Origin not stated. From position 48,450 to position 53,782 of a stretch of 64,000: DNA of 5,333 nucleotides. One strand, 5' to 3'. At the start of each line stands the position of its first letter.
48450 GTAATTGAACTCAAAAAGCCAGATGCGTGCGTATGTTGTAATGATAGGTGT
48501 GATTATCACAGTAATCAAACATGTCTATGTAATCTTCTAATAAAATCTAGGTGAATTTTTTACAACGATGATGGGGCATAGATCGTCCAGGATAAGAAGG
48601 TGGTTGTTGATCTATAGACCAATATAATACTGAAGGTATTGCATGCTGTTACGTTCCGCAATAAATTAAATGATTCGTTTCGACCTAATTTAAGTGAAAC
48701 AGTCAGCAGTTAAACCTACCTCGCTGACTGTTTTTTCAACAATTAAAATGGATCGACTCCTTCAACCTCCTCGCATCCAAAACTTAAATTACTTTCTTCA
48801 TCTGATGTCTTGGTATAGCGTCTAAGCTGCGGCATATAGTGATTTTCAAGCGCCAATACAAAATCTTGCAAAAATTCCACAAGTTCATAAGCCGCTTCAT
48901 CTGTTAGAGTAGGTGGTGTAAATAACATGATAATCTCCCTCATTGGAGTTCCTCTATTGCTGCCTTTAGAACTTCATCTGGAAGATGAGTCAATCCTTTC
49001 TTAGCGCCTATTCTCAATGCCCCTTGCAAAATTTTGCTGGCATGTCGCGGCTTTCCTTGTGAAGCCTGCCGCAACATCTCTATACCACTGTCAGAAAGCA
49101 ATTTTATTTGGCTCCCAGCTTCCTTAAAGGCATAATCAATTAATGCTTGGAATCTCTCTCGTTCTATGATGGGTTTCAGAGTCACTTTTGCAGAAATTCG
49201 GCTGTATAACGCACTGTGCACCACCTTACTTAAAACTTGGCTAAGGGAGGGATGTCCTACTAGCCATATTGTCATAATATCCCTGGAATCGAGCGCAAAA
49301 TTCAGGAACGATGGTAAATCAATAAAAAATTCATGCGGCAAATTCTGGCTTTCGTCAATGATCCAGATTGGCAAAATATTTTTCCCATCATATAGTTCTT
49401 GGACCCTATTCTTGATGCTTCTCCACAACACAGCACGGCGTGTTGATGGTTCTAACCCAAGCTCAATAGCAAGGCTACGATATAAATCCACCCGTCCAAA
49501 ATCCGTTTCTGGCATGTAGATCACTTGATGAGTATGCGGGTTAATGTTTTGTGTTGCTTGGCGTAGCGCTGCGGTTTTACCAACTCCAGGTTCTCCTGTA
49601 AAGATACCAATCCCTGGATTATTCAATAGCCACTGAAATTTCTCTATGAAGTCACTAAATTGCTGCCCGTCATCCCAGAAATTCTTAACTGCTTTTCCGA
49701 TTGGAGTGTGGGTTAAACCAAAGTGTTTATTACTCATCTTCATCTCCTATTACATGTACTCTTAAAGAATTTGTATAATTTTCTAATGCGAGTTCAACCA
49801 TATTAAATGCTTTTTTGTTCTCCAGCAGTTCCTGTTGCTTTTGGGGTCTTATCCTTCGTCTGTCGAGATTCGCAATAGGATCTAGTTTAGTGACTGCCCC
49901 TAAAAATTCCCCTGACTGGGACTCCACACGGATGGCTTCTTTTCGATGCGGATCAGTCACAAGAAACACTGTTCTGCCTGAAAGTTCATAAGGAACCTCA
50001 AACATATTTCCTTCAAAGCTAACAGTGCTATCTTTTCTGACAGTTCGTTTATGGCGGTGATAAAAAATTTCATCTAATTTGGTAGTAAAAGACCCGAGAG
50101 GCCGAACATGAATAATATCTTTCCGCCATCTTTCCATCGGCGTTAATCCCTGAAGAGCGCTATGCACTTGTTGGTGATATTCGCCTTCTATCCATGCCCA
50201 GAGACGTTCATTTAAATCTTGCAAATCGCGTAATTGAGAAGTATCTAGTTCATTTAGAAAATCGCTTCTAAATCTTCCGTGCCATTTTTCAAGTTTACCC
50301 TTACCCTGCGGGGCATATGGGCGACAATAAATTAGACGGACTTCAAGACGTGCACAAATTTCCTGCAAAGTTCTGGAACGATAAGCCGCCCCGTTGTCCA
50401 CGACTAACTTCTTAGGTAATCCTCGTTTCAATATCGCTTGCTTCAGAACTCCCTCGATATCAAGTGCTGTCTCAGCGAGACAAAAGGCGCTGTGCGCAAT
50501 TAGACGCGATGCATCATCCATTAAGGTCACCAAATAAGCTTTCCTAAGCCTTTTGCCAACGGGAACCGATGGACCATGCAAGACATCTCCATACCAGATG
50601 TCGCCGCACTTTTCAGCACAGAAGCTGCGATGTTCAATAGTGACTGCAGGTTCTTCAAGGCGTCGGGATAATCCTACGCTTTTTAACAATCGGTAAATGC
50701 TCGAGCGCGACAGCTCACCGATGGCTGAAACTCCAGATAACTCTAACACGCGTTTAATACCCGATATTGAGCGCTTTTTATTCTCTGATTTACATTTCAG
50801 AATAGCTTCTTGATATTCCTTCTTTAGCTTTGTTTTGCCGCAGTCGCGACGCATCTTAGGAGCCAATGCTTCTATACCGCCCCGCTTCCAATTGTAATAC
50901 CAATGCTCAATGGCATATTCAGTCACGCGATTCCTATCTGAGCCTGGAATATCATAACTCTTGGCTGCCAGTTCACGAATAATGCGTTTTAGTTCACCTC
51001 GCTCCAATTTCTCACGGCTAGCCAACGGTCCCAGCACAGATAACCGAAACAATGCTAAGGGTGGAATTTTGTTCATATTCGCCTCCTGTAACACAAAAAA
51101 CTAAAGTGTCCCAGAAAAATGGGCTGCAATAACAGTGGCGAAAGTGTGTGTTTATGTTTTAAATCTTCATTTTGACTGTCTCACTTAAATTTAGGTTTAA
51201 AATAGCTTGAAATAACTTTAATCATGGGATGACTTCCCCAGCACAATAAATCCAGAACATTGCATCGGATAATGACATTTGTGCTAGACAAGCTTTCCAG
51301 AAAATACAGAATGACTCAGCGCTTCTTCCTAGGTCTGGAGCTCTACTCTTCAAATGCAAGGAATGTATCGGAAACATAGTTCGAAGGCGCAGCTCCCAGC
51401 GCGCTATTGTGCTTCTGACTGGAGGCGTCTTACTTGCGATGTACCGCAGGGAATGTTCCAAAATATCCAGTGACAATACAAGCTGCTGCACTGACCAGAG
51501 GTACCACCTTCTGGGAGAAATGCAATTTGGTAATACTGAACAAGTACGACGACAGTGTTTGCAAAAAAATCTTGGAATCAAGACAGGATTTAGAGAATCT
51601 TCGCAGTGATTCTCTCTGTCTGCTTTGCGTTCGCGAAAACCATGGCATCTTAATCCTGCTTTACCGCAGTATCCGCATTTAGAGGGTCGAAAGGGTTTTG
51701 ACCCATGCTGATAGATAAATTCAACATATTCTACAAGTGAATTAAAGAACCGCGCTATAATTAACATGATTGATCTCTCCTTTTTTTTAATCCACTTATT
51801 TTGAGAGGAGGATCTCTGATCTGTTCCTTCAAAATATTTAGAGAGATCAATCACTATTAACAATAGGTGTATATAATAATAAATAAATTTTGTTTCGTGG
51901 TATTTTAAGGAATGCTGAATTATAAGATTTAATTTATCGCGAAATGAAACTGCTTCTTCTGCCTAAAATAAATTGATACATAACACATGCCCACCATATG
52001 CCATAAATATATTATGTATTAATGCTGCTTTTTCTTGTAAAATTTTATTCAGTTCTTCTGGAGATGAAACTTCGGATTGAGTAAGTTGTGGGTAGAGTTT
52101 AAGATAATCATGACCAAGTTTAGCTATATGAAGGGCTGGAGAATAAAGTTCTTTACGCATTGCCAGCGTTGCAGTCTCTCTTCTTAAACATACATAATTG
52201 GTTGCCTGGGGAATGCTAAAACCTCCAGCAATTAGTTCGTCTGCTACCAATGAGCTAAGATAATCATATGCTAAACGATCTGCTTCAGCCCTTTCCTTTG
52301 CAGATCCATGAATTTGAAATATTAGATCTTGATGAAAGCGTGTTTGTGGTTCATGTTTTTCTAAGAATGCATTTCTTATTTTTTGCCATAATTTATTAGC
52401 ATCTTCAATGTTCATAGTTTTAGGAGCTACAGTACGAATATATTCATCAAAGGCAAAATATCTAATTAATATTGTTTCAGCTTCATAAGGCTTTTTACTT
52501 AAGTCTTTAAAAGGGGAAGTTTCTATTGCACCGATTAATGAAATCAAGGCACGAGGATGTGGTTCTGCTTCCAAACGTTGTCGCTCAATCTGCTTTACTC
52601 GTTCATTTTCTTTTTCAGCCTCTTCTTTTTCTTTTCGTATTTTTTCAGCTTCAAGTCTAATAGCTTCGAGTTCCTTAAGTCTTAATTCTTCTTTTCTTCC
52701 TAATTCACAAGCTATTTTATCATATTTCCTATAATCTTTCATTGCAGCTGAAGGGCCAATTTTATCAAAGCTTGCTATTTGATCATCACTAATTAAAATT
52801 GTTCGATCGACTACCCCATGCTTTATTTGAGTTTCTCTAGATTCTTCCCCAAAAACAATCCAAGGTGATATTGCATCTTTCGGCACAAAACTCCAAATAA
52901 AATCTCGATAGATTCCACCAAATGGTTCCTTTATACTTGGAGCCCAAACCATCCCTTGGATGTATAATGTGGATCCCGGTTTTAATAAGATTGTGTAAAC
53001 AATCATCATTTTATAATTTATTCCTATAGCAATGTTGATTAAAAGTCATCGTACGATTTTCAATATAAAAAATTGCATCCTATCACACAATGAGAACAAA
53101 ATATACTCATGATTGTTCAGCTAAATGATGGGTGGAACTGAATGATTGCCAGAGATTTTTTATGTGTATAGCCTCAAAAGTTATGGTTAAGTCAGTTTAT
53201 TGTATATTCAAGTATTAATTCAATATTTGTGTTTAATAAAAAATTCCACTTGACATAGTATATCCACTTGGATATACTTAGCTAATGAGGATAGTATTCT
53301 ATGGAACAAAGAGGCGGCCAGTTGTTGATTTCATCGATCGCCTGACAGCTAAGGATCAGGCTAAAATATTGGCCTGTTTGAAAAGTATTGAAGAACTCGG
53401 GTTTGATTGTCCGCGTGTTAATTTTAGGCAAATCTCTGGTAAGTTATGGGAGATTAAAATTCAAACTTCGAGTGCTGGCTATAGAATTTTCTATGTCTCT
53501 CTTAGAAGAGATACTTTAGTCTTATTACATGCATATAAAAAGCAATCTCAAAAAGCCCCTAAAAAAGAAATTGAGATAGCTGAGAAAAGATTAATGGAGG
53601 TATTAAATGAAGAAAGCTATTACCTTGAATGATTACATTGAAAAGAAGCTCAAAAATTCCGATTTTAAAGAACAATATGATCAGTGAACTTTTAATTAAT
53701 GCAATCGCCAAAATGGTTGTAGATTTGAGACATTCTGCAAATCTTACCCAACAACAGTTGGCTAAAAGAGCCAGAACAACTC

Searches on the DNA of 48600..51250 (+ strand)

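Call 67: search_dna_similar(query=window:48600-51250:+, collection=plasmids, mode=distant, max_rows=10)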
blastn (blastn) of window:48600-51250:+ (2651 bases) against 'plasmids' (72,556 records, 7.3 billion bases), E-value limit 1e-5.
Records with a match: 4; places in all: 6; records where one place covers at least 80% of the query: 0.
Best place of each record, by identity: 60-80% 4.
By first word of the organism name: Burkholderia 1; Acidithiobacillus 1; Cupriavidus 1; Pandoraea 1.
By predicted mobility (MOB-suite, as given by PLSDB): non-mobilizable 2; mobilizable 1; conjugative 1.
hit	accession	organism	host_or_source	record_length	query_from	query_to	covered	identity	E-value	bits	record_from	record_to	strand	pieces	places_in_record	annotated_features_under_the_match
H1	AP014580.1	Burkholderia sp. RPE67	Riptortus pedestris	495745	1672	2000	12%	66.9%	3e-18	103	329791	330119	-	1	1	integrase catalytic region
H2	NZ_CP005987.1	Acidithiobacillus caldus ATCC 51756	-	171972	1690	2007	12%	66.8%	7e-14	89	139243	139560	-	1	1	DDE-type integrase/transposase/recombinase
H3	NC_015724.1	Cupriavidus necator N-1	soil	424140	1716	1999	11%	67.2%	6e-15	92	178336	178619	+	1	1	DDE-type integrase/transposase/recombinase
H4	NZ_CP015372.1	Pandoraea pnomenusa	mixed culture,bioreactor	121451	1780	2001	8%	71.7%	6e-21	112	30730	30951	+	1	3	DDE-type integrase/transposase/recombinase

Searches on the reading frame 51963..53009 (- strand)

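Call 7: search_protein_families(library=pfam, proteins=[window:51963-53009:-])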
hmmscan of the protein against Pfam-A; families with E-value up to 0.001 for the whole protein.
window:51963-53009:- (348 aa): 0 families

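Call 14: search_protein_families(library=pfam, proteins=[window:51963-53009:-], max_evalue=0.01)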
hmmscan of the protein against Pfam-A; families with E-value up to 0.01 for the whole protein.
window:51963-53009:- (348 aa): 0 families

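Call 52: search_protein_families(library=pfam, proteins=[window:51963-53009:-], max_evalue=1)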
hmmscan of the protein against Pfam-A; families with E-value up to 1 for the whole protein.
window:51963-53009:- (348 aa): 2 families
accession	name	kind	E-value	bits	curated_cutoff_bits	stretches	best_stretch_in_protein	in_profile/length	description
PF16183.10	Kinesin_assoc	-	0.18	12.4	29.5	1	87-129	87-129/171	Kinesin-associated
PF04791.21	LMBR1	-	0.48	9.7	31.9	1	112-227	198-297/510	LMBR1-like membrane protein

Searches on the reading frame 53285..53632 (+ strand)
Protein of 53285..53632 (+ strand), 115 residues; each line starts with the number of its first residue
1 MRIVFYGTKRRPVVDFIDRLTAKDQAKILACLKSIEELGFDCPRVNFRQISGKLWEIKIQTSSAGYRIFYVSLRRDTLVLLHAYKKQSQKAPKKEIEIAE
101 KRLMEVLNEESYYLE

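Call 14: search_protein_families(library=pfam, proteins=[window:53285-53632:+], max_evalue=0.01)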
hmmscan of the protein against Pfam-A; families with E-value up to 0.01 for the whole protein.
window:53285-53632:+ (115 aa): 1 family
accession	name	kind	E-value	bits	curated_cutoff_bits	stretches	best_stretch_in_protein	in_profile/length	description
PF05973.20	Gp49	-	3e-21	75.7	23.9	1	15-103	1-89/90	Phage derived protein Gp49-like (DUF891)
